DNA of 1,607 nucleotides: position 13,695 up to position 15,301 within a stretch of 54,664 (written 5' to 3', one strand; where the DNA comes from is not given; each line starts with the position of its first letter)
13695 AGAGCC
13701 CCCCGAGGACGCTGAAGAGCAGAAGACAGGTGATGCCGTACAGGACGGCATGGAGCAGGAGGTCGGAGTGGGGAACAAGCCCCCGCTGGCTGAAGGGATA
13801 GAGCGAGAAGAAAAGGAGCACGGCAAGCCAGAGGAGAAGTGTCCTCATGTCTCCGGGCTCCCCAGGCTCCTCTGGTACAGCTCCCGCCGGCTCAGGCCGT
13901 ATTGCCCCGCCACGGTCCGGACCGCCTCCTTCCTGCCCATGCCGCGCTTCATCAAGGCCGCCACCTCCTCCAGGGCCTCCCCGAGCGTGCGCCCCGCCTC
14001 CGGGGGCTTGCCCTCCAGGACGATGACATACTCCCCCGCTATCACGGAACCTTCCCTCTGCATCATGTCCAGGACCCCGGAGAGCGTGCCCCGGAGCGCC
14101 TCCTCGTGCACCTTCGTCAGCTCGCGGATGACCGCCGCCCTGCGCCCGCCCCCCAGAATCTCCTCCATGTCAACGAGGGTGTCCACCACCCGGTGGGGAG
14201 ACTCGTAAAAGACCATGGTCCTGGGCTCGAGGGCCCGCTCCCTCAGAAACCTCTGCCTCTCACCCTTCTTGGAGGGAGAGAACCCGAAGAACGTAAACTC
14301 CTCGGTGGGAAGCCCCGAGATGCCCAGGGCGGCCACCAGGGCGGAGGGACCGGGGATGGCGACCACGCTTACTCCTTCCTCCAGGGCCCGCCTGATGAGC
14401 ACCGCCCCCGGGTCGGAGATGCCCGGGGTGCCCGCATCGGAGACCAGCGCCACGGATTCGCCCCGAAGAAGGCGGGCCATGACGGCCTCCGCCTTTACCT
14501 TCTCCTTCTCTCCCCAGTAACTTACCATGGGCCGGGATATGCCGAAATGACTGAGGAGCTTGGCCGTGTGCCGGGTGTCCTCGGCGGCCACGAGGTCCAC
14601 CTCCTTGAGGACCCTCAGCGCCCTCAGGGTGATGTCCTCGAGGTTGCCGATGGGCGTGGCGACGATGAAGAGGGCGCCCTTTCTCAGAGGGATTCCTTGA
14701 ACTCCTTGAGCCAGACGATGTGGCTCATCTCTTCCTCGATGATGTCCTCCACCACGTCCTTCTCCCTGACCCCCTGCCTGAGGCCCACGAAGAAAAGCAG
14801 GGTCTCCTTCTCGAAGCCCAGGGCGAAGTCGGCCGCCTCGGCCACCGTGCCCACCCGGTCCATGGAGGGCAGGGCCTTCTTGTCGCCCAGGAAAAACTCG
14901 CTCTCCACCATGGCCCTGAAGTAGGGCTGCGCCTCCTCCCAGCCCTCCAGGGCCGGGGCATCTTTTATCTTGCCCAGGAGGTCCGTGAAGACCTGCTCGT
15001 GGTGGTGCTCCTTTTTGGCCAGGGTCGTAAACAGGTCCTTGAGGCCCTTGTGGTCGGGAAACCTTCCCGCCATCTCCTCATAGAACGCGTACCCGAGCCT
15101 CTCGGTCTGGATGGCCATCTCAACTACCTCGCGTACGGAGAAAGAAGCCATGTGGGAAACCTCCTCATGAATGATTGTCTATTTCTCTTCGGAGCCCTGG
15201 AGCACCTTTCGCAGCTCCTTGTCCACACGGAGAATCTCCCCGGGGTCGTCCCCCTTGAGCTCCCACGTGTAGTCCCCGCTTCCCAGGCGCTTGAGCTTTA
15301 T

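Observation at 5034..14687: Two unrelated genes share a CTGA stop/start overlap with identical context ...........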

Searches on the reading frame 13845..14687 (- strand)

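Call 8: search_protein_families(library=pfam, proteins=[window:13845-14687:-])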
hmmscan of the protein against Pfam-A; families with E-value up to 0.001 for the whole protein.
window:13845-14687:- (280 aa): 3 families
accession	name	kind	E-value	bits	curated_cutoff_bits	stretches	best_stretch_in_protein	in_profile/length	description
PF00590.25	TP_methylase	-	1.5e-32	113.7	27.8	1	6-203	2-209/212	Tetrapyrrole (Corrin/Porphyrin) Methylases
PF23016.2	RsmI_C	-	3.7e-07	30.3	27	1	236-275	4-43/46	RsmI C-terminal HTH domain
PF04256.18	DUF434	-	0.00047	20.2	27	1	235-269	2-36/56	Protein of unknown function (DUF434)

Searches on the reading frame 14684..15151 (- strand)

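Call 8: search_protein_families(library=pfam, proteins=[window:14684-15151:-])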
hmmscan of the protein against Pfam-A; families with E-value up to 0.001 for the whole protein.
window:14684-15151:- (155 aa): 1 family
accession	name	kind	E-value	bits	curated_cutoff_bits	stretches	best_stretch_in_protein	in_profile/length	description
PF02915.23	Rubrerythrin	-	1.7e-09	38.6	22.8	1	8-144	1-129/137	Rubrerythrin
